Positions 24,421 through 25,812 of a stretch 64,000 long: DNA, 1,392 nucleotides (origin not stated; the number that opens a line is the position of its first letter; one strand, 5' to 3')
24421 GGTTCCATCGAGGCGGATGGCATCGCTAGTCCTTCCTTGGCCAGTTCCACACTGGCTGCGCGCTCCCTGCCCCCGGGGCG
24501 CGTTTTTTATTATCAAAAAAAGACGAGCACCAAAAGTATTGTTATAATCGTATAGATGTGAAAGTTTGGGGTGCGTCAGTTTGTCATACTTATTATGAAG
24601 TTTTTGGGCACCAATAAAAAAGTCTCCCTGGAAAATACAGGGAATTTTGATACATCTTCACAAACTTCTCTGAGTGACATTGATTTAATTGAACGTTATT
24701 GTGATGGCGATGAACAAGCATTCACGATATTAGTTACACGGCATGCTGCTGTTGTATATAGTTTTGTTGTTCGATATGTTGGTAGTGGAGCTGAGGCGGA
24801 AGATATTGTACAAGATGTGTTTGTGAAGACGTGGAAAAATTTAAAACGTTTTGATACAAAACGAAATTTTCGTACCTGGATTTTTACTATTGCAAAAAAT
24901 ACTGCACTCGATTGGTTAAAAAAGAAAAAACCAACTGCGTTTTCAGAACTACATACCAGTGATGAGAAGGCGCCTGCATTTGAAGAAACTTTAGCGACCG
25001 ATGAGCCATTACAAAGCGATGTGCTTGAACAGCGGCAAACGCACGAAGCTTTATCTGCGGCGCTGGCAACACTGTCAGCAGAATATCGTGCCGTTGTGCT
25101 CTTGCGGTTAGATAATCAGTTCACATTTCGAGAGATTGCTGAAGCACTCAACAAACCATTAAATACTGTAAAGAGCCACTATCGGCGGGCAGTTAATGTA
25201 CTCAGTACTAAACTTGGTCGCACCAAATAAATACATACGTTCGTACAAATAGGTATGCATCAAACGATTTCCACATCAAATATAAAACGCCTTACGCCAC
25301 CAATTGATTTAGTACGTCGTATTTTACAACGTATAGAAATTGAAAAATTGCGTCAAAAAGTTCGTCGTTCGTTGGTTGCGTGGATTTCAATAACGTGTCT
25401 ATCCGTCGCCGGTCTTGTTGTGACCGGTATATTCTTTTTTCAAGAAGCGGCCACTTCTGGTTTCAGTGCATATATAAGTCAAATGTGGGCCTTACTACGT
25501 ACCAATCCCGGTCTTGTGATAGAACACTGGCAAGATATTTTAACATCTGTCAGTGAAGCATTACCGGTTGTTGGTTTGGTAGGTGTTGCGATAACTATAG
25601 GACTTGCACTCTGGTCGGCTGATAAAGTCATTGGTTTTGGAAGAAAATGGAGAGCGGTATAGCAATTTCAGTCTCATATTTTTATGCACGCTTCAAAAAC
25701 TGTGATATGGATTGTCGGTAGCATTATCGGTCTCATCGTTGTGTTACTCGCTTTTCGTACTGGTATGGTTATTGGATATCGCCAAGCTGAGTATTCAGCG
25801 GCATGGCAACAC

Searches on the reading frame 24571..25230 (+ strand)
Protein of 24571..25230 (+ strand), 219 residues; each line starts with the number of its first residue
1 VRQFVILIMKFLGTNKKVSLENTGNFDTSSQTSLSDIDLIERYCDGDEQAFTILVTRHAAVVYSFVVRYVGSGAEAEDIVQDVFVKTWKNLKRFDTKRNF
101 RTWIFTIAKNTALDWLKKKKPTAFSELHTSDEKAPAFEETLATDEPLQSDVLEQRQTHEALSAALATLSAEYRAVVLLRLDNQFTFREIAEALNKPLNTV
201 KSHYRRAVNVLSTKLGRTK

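Call 6: search_protein_families(library=pfam, proteins=[window:24571-25230:+], max_evalue=0.01)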
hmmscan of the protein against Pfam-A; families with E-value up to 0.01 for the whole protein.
window:24571-25230:+ (219 aa): 4 families
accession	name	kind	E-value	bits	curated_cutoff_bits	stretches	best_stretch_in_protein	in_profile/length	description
PF04542.20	Sigma70_r2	-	2.3e-23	82.2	24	1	54-120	1-69/71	Sigma-70 region 2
PF08281.18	Sigma70_r4_2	-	4.1e-13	49.2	25.7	1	159-208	2-51/54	Sigma-70, region 4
PF04545.22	Sigma70_r4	-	2.2e-09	37.1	24.1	1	164-211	1-48/50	Sigma-70, region 4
PF13384.12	HTH_23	-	0.00037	20.7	24.6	1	169-206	3-40/50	Homeodomain-like domain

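Call 7: search_protein_families(library=ncbifam, proteins=[window:24571-25230:+], max_evalue=0.01)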
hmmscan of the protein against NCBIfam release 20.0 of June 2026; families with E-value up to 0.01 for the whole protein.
window:24571-25230:+ (219 aa): 113 families (the best 25 are shown)
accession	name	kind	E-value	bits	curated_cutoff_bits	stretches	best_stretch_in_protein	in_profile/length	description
NF009166.1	PRK12513.1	equivalog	4.5e-43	147.2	206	1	31-216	4-187/193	RNA polymerase sigma factor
NF007223.0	PRK09641.1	equivalog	5.8e-35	120.8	209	1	39-216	8-185/187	RNA polymerase sigma factor SigW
TIGR02937.1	sigma70-ECF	superfamily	3.5e-32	111.3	42.9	1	50-215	2-165/165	sigma-70 family RNA polymerase sigma factor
TIGR02948.1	SigW_bacill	equivalog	1.3e-31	110.1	243.1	1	40-216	9-185/187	RNA polymerase sigma factor SigW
TIGR02985.1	Sig70_bacteroi1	subfamily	2.1e-31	109.3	126.4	1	49-215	1-162/162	RNA polymerase sigma-70 factor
NF008888.0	PRK11922.1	equivalog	1.5e-30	106.5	204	1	28-217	9-198/231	RNA polymerase sigma factor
NF009171.0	PRK12518.1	equivalog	1.2e-28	100.3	208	1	29-212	7-181/191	RNA polymerase sigma factor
NF007216.0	PRK09638.1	equivalog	1.6e-28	99.7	194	1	36-217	5-176/180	RNA polymerase sigma factor SigY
NF009168.0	PRK12515.1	subfamily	5.2e-28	97.8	236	1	32-212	5-176/189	RNA polymerase sigma factor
TIGR02939.1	RpoE_Sigma70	equivalog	2.1e-27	96.4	236.15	1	35-214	6-185/190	RNA polymerase sigma factor RpoE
NF004113.0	PRK05602.1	equivalog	2.3e-27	96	208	1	23-216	19-202/211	RNA polymerase sigma factor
TIGR02954.1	Sig70_famx3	hypoth_equivalog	1.3e-26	93.3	188.5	1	35-215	2-167/170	RNA polymerase sigma-70 factor, TIGR02954 family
NF009172.0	PRK12519.1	subfamily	3.4e-26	92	222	1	30-215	10-189/194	RNA polymerase sigma factor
NF007225.0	PRK09643.1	equivalog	2e-25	89.7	190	1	28-216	6-183/204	RNA polymerase sigma factor SigM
TIGR02952.1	Sig70_famx2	equivalog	2.1e-25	89.6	206.45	1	39-213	1-168/170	ECF subfamily RNA polymerase sigma factor, BldN family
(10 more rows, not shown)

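Call 21: find_homologous_proteins(query=window:24595-25230:+, max_evalue=1e-20)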
Query window:24595-25230:+ (211 aa): 134 proteins with E <= 1e-20 among 1470 candidates; the best 120 are listed.
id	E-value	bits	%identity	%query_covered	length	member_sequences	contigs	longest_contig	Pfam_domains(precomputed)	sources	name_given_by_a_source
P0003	1.2e-132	457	100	100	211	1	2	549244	PF04545.23,PF04542.21,PF08281.19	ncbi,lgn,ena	-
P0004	2.8e-88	312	70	100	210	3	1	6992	PF13384.13,PF04545.23,PF04542.21,PF08281.19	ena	-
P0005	3.3e-74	266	63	99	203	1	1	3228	PF04545.23,PF04542.21,PF08281.19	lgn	-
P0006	1.2e-72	261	66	90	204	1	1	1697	PF04545.23,PF04542.21,PF08281.19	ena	-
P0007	2.0e-72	261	63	99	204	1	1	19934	PF04545.23,PF04542.21,PF08281.19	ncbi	-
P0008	1.2e-71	258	63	99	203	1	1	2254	PF04545.23,PF04542.21,PF08281.19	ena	-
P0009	1.3e-69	251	65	86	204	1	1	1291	PF04545.23,PF04542.21,PF08281.19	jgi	jgi:RNA polymerase sigma factor (sigma-70 family)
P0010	4.4e-65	237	65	84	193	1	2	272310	PF04545.23,PF04542.21,PF08281.19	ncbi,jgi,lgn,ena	-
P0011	1.9e-63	231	58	86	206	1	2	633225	PF04545.23,PF04542.21,PF08281.19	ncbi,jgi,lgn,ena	jgi:RNA polymerase sigma-70 factor (ECF subfamily)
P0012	2.5e-51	192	51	85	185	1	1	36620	PF04545.23,PF04542.21,PF08281.19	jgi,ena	-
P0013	3.8e-51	191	52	82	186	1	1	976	PF04545.23,PF04542.21,PF08281.19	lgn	-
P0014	2.8e-50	188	53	82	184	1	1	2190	PF04545.23,PF04542.21,PF08281.19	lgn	-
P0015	1.0e-48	183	50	83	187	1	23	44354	PF04545.23,PF04542.21,PF08281.19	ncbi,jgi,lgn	-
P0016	9.3e-48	180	47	86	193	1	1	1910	PF04545.23,PF04542.21,PF08281.19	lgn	-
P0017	2.7e-47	179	50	82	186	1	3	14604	PF04545.23,PF04542.21,PF08281.19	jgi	jgi:RNA polymerase sigma-70 factor (ECF subfamily)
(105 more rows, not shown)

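Call 22: find_encoding_contigs(protein=P0004, flank=8000, max_places=2)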
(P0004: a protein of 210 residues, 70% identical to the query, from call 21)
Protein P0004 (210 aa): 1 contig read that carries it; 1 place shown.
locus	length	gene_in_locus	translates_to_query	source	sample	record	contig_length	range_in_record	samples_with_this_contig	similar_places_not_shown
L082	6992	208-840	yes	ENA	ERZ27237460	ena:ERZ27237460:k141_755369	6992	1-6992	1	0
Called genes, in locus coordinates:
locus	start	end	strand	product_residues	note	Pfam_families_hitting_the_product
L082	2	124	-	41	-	?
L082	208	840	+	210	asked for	PF04542:Sigma70_r2, PF13384:HTH_23 (faint), PF08281:Sigma70_r4_2, PF04545:Sigma70_r4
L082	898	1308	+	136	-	-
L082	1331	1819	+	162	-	-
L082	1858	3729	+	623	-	PF25917:BSH_RND, PF25881:HH_YBHG (weak), PF25967:RND-MFP_C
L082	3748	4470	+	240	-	PF00005:ABC_tran, PF02463:SMC_N (faint)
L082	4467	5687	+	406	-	PF12704:MacB_PCD, PF02687:FtsX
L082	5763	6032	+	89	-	-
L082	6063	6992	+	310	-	?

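Call 23: find_encoding_contigs(protein=P0007, flank=8000, max_places=2)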
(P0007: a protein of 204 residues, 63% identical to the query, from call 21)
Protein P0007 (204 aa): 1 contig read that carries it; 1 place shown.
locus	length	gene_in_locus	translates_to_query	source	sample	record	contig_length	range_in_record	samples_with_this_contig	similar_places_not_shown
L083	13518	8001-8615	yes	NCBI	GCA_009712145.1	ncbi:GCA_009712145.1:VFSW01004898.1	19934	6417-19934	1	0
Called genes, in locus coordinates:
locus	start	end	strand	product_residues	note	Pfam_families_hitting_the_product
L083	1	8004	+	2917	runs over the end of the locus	PF10091:Glycoamylase, PF06165:GH94_b-supersand, PF17167:Glyco_hydro_94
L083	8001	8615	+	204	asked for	PF04542:Sigma70_r2, PF08281:Sigma70_r4_2, PF04545:Sigma70_r4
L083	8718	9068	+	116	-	-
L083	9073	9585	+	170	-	-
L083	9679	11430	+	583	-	PF25917:BSH_RND (weak)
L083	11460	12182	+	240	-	PF00005:ABC_tran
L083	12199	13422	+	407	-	PF12704:MacB_PCD, PF02687:FtsX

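Call 24: find_encoding_contigs(protein=P0010, flank=8000, max_places=2)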
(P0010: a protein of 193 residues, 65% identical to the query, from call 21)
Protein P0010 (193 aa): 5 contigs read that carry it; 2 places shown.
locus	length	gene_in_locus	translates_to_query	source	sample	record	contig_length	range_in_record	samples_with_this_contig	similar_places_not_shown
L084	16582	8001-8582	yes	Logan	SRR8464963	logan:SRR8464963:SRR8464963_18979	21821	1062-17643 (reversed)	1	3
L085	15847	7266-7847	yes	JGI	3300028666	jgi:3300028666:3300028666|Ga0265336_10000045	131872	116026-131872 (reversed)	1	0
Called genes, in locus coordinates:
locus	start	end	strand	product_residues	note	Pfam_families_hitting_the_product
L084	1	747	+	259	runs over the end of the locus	-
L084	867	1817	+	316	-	PF01551:Peptidase_M23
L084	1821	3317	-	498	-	PF03065:Glyco_hydro_57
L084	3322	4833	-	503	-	PF08323:Glyco_transf_5, PF13579:Glyco_trans_4_4 (weak), PF20706:GT4-conflict (weak), PF00534:Glycos_transf_1, PF13692:Glyco_trans_1_4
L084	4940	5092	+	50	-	PF18919:DUF5670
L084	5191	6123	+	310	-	-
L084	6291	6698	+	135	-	PF00173:Cyt-b5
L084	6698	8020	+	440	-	PF01794:Ferric_reduct, PF00175:NAD_binding_1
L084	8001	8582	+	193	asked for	PF04542:Sigma70_r2, PF08281:Sigma70_r4_2, PF04545:Sigma70_r4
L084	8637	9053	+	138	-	-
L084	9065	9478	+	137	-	-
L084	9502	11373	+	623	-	PF25917:BSH_RND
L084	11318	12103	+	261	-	PF00005:ABC_tran, PF02463:SMC_N (faint)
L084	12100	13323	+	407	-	PF12704:MacB_PCD, PF02687:FtsX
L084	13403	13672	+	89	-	-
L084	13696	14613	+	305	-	-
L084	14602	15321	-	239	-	PF02527:GidB, PF13847:Methyltransf_31 (weak)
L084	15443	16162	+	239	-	PF00406:ADK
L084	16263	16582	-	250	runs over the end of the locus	PF18306:LDcluster4, PF03641:Lysine_decarbox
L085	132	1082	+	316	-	PF01551:Peptidase_M23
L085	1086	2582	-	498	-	PF03065:Glyco_hydro_57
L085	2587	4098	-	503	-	PF08323:Glyco_transf_5, PF13579:Glyco_trans_4_4 (weak), PF20706:GT4-conflict (weak), PF00534:Glycos_transf_1, PF13692:Glyco_trans_1_4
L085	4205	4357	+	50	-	PF18919:DUF5670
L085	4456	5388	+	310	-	-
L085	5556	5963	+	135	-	PF00173:Cyt-b5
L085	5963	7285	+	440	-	PF01794:Ferric_reduct, PF00175:NAD_binding_1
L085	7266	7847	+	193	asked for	PF04542:Sigma70_r2, PF08281:Sigma70_r4_2, PF04545:Sigma70_r4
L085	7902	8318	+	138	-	-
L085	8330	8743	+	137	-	-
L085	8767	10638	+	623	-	PF25917:BSH_RND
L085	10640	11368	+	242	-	PF00005:ABC_tran, PF02463:SMC_N (faint)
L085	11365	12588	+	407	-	PF12704:MacB_PCD, PF02687:FtsX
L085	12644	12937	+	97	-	-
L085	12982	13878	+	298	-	-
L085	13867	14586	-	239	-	PF02527:GidB, PF13847:Methyltransf_31 (weak)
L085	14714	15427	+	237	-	PF00406:ADK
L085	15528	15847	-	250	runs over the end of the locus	PF18306:LDcluster4, PF03641:Lysine_decarbox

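Call 25: find_encoding_contigs(protein=P0011, flank=8000, max_places=2)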
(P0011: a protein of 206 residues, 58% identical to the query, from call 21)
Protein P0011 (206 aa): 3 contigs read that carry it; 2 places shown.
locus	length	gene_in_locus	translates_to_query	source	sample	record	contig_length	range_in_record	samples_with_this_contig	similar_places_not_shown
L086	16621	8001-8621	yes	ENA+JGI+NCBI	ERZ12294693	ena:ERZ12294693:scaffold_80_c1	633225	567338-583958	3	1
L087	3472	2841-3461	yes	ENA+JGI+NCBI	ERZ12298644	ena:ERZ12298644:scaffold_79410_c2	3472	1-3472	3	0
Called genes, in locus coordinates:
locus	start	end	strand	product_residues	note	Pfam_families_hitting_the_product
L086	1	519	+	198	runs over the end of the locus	PF13630:SdpI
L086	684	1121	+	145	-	PF08327:AHSA1 (weak)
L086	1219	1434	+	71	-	PF06348:DUF1059 (weak)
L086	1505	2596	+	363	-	PF11141:DUF2914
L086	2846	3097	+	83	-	-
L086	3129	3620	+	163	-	PF09900:DUF2127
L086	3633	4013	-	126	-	PF02675:AdoMet_dc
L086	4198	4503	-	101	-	-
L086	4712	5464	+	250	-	-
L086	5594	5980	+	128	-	PF07681:DoxX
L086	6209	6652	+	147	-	PF00173:Cyt-b5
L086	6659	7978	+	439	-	PF01794:Ferric_reduct, PF08022:FAD_binding_8 (weak), PF00175:NAD_binding_1 (weak)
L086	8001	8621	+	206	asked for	PF04542:Sigma70_r2, PF08281:Sigma70_r4_2, PF04545:Sigma70_r4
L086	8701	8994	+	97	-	-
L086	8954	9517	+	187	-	-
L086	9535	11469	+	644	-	PF25917:BSH_RND (weak), PF25973:BSH_CzcB (faint)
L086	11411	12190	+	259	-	PF00005:ABC_tran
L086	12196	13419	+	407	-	PF12704:MacB_PCD, PF02687:FtsX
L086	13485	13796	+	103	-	-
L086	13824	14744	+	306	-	-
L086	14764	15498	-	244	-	PF02527:GidB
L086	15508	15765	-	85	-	PF22570:LiaF-TM (weak)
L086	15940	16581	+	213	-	PF00406:ADK, PF13207:AAA_17, PF13238:AAA_18 (faint)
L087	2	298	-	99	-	?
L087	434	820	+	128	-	PF07681:DoxX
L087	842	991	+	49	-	-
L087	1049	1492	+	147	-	PF00173:Cyt-b5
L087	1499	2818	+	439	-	PF01794:Ferric_reduct, PF08022:FAD_binding_8 (weak), PF00175:NAD_binding_1 (weak)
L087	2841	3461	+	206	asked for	PF04542:Sigma70_r2, PF08281:Sigma70_r4_2, PF04545:Sigma70_r4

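Call 31: find_encoding_contigs(protein=P0005, flank=10000, max_places=2)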
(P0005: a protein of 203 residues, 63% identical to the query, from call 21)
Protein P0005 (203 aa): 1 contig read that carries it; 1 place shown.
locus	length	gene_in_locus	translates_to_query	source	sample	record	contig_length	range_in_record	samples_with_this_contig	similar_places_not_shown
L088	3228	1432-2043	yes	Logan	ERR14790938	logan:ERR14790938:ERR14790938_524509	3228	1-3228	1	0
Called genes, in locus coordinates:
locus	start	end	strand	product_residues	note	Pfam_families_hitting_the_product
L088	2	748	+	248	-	?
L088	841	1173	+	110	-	-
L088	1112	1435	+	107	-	-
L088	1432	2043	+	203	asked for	PF04542:Sigma70_r2, PF08281:Sigma70_r4_2, PF04545:Sigma70_r4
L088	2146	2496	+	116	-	-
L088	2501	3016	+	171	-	-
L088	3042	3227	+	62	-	?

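Call 32: find_encoding_contigs(protein=P0008, flank=10000, max_places=2)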
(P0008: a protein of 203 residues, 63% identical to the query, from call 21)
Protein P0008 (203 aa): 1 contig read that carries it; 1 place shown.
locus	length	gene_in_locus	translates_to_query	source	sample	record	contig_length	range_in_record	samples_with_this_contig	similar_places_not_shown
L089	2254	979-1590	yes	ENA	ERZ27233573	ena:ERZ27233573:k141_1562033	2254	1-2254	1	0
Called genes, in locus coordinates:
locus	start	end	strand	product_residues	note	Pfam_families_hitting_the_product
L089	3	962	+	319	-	?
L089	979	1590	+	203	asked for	PF04542:Sigma70_r2, PF08281:Sigma70_r4_2, PF04545:Sigma70_r4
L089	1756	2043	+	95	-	-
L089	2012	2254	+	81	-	?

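Call 33: find_encoding_contigs(protein=P0012, flank=10000, max_places=2)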
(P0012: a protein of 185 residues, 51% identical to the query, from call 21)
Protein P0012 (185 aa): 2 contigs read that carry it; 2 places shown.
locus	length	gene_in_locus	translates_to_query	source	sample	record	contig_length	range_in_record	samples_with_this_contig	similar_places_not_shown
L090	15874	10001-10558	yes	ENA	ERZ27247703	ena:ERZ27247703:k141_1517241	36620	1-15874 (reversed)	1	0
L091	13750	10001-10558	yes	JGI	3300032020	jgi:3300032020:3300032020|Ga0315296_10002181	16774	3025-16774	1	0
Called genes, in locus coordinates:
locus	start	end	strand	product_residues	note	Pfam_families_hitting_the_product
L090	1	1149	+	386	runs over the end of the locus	PF01368:DHH, PF02272:DHHA1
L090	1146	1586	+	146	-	PF00075:RNase_H, PF13456:RVT_3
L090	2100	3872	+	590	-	PF03023:MurJ, PF01554:MatE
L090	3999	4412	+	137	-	PF04977:DivIC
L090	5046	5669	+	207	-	PF03462:PCRF, PF00472:RF-1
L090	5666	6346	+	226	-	PF02463:SMC_N (weak), PF00005:ABC_tran, PF13304:AAA_21 (faint)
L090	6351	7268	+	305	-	PF18075:FtsX_ECD, PF02687:FtsX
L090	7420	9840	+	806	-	PF28492:Beta_helix_4 (faint), PF05048:NosD, PF13229:Beta_helix, PF05048:NosD, PF13229:Beta_helix (weak)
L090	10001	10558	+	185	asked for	PF04542:Sigma70_r2, PF08281:Sigma70_r4_2, PF04545:Sigma70_r4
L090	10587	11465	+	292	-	PF00188:CAP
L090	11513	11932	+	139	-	-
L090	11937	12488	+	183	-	-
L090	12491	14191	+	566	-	PF25919:BSH_CusB (faint), PF00364:Biotin_lipoyl (faint), PF25917:BSH_RND, PF25973:BSH_CzcB (weak), PF25954:Beta-barrel_RND_2 (faint), PF25990:Beta-barrel_YknX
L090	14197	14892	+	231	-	PF00005:ABC_tran, PF02463:SMC_N (faint), PF13304:AAA_21 (faint)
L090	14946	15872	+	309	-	?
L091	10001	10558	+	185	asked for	PF04542:Sigma70_r2, PF08281:Sigma70_r4_2, PF04545:Sigma70_r4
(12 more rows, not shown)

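Call 34: find_encoding_contigs(protein=P0015, flank=10000, max_places=3)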
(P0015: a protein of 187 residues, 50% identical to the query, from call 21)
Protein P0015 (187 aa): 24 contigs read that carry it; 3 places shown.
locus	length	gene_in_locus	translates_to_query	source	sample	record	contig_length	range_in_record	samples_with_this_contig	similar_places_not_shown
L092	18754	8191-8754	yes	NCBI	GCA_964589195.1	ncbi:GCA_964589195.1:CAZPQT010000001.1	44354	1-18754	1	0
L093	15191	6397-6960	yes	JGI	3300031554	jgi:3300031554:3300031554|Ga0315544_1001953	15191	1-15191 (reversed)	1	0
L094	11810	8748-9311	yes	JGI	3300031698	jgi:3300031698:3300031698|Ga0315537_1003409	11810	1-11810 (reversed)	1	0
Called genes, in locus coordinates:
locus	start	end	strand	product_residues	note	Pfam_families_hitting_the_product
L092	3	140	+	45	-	?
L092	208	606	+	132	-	-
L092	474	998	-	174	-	-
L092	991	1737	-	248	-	PF01261:AP_endonuc_2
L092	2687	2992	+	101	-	-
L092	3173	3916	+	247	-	PF02129:Peptidase_S15 (faint), PF12146:Hydrolase_4 (weak), PF00561:Abhydrolase_1 (weak), PF12697:Abhydrolase_6 (faint), PF20408:Abhydrolase_11 (faint), PF00326:Peptidase_S9 (faint)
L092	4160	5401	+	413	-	PF00930:DPPIV_N (faint), PF07676:PD40 (faint), PF26549:Tricorn_N, PF26550:Tricorn_2nd, PF26549:Tricorn_N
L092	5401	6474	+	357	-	PF00930:DPPIV_N (faint), PF26550:Tricorn_2nd, PF26549:Tricorn_N, PF26550:Tricorn_2nd (weak), PF07676:PD40 (weak)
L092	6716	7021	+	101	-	-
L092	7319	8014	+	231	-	-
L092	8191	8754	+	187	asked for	PF04542:Sigma70_r2, PF08281:Sigma70_r4_2, PF04545:Sigma70_r4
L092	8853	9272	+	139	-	-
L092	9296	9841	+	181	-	-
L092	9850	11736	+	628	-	PF25917:BSH_RND, PF25973:BSH_CzcB, PF25990:Beta-barrel_YknX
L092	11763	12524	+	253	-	PF02463:SMC_N (faint), PF00005:ABC_tran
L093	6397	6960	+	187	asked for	PF04542:Sigma70_r2, PF08281:Sigma70_r4_2, PF04545:Sigma70_r4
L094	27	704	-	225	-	PF01909:NTP_transf_2 (weak), PF18765:Polbeta (weak)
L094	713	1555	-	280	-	-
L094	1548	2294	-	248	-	PF01261:AP_endonuc_2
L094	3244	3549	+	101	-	-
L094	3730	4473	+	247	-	PF02129:Peptidase_S15 (faint), PF12146:Hydrolase_4 (weak), PF00561:Abhydrolase_1 (weak), PF12697:Abhydrolase_6 (faint), PF20408:Abhydrolase_11 (faint), PF00326:Peptidase_S9 (faint)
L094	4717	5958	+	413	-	PF00930:DPPIV_N (faint), PF07676:PD40 (faint), PF26549:Tricorn_N, PF26550:Tricorn_2nd, PF26549:Tricorn_N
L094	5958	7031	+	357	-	PF00930:DPPIV_N (faint), PF26550:Tricorn_2nd, PF26549:Tricorn_N, PF26550:Tricorn_2nd (weak), PF07676:PD40 (weak)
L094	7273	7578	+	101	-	-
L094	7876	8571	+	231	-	-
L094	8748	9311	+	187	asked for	PF04542:Sigma70_r2, PF08281:Sigma70_r4_2, PF04545:Sigma70_r4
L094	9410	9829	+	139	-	-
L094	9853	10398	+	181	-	-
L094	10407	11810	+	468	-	?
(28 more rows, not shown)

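Call 43: find_encoding_contigs(protein=P0006, flank=5000, max_places=2)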
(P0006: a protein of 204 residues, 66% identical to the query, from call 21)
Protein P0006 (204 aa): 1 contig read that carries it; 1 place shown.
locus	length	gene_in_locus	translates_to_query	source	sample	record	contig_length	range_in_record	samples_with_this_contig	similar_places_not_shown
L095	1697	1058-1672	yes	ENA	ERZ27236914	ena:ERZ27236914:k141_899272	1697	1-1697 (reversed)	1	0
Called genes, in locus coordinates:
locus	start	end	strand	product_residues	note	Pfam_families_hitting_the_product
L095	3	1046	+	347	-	?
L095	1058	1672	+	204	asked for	PF04542:Sigma70_r2, PF08281:Sigma70_r4_2, PF04545:Sigma70_r4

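Call 44: find_encoding_contigs(protein=P0009, flank=5000, max_places=2)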
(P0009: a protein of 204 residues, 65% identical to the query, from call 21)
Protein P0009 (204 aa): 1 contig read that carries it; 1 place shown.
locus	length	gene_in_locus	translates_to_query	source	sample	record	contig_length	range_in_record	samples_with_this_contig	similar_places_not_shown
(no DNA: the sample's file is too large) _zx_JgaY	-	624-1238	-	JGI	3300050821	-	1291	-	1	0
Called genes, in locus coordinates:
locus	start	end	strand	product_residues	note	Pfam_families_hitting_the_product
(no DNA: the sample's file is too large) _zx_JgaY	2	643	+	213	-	?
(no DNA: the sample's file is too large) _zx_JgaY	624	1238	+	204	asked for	PF04542:Sigma70_r2, PF08281:Sigma70_r4_2, PF04545:Sigma70_r4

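Call 49: search_protein_families(library=pfam, proteins=[L086:4712-5461:+, L085:4456-5385:+], max_evalue=1)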
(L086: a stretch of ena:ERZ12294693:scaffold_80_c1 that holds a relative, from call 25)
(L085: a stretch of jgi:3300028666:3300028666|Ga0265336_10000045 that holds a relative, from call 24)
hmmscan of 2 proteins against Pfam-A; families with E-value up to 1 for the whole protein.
L086:4712-5461:+ (250 aa): 0 families

L085:4456-5385:+ (310 aa): 26 families (the best 25 are shown)
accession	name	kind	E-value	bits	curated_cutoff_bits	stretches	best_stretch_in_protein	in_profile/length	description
PF08614.16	ATG16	-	0.0015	19.2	33.7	1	59-138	75-154/200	Autophagy protein 16 (ATG16)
PF05549.16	Allexi_40kDa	-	0.013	15.5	26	1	71-151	77-162/271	Allexivirus 40kDa protein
PF10975.14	DUF2802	-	0.018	15.6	33.5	1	105-140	2-37/68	Protein of unknown function (DUF2802)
PF13874.11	Nup54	-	0.03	14.8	30.5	1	75-133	11-69/140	Nucleoporin complex subunit 54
PF25764.1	KIF21A_4th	-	0.043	13.9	33.1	1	69-136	58-126/183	KIF21A-like domain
PF02388.22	FemAB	-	0.049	12.9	24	1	66-140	236-309/406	FemAB family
PF21037.2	CCDC138_cc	-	0.053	14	27.1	1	70-108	20-58/59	Coiled-coil-domain-containing protein 138, coiled-coil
PF07889.17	DUF1664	-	0.062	13.8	34.6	1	69-129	49-109/124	Protein of unknown function (DUF1664)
PF20667.3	Sec10_N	-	0.062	13.8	27.4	1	71-138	20-91/118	Exocyst complex component Sec10, N-terminal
PF15960.10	DUF4763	-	0.066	12.9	30.1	1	72-132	92-152/236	Domain of unknown function (DUF4763)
PF23991.1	DUF7310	-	0.1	13.5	40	1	101-131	24-54/83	Coiled-coil region of unknown function (DUF7310)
PF00261.25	Tropomyosin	-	0.11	12.4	38.6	1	75-132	170-227/242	Tropomyosin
PF17675.6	APG6_N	-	0.14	13.1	45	1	72-134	30-94/132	Apg6 coiled-coil region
PF25762.1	HAUS1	-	0.15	12.3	40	1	69-132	132-195/236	HAUS augmin-like complex subunit 1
PF04100.18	Vps53_N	-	0.16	11.4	26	1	73-134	18-83/372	Vps53, N-terminal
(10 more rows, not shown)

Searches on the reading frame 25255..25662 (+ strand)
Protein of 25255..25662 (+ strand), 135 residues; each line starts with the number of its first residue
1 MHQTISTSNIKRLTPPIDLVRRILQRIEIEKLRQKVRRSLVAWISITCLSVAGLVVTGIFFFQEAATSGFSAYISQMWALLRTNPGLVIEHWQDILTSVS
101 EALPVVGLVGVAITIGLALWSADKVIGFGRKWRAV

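Call 6: search_protein_families(library=pfam, proteins=[window:25255-25662:+], max_evalue=0.01)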
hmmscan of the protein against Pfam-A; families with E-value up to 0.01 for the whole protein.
window:25255-25662:+ (135 aa): 1 family
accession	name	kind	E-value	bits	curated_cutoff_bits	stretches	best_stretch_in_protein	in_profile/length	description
PF25631.1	Inovirus_capsid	-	0.0045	17.2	27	0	94-128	3-40/41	Inovirus capsid protein family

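Call 7: search_protein_families(library=ncbifam, proteins=[window:25255-25662:+], max_evalue=0.01)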
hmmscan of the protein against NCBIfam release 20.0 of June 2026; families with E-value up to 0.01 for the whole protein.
window:25255-25662:+ (135 aa): 0 families

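Call 49: search_protein_families(library=pfam, proteins=[window:25255-25659:+], max_evalue=1)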
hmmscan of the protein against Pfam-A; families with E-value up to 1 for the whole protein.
window:25255-25659:+ (135 aa): 4 families
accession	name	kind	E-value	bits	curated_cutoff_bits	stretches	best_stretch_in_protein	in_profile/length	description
PF25631.1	Inovirus_capsid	-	0.0045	17.2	27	1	94-128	3-40/41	Inovirus capsid protein family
PF10966.13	DUF2768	-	0.021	15.7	23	1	30-60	24-54/58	Protein of unknown function (DUF2768)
PF23868.1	Mmc1_C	-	0.12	12.4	27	1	12-68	87-139/175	Mmc1 C-terminal domain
PF07959.18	Fucose_pyrophosphorylase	-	0.2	11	34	1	16-99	123-195/418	Fucose pyrophosphorylase domain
